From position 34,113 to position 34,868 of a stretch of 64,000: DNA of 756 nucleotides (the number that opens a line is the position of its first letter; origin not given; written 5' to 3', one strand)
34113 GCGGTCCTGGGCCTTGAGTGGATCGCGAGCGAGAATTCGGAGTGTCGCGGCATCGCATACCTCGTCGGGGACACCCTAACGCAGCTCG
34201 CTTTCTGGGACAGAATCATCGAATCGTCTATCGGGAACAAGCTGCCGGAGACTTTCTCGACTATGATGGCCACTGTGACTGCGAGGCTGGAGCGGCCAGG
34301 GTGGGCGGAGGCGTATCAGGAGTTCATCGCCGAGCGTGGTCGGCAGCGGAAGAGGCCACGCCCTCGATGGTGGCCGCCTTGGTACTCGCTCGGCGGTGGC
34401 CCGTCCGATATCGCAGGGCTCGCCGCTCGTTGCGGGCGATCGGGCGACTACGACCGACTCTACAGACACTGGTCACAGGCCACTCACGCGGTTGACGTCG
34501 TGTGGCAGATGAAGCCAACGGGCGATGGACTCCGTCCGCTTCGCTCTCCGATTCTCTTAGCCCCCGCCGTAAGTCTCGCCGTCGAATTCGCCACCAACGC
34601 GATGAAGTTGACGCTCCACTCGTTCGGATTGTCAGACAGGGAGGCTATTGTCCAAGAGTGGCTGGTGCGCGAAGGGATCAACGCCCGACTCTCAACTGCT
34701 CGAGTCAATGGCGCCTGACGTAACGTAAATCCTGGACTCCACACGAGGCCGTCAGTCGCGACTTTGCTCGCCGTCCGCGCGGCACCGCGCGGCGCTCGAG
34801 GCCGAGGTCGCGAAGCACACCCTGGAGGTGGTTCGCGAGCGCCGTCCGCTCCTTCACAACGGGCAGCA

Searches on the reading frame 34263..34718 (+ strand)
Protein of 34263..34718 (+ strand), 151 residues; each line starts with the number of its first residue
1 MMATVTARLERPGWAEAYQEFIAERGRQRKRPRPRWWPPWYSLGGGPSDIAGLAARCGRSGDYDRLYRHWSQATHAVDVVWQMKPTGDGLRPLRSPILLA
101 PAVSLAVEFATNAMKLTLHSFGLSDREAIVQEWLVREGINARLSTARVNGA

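Call 14: search_protein_families(library=pfam, proteins=[window:34263-34718:+], max_evalue=0.01)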
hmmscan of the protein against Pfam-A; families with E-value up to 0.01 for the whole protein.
window:34263-34718:+ (151 aa): 1 family
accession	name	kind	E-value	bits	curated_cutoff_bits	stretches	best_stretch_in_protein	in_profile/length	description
PF18928.5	DUF5677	-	9e-05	23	27.1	1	19-76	99-150/166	Family of unknown function (DUF5677)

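Call 41: search_protein_families(library=phrogs, proteins=[window:34263-34718:+], max_evalue=0.01)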
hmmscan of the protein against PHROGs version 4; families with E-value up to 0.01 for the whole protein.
window:34263-34718:+ (151 aa): 1 family
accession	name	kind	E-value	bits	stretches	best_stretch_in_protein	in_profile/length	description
phrog_31162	-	unknown function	2.2e-06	27.9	1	16-115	138-241/279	-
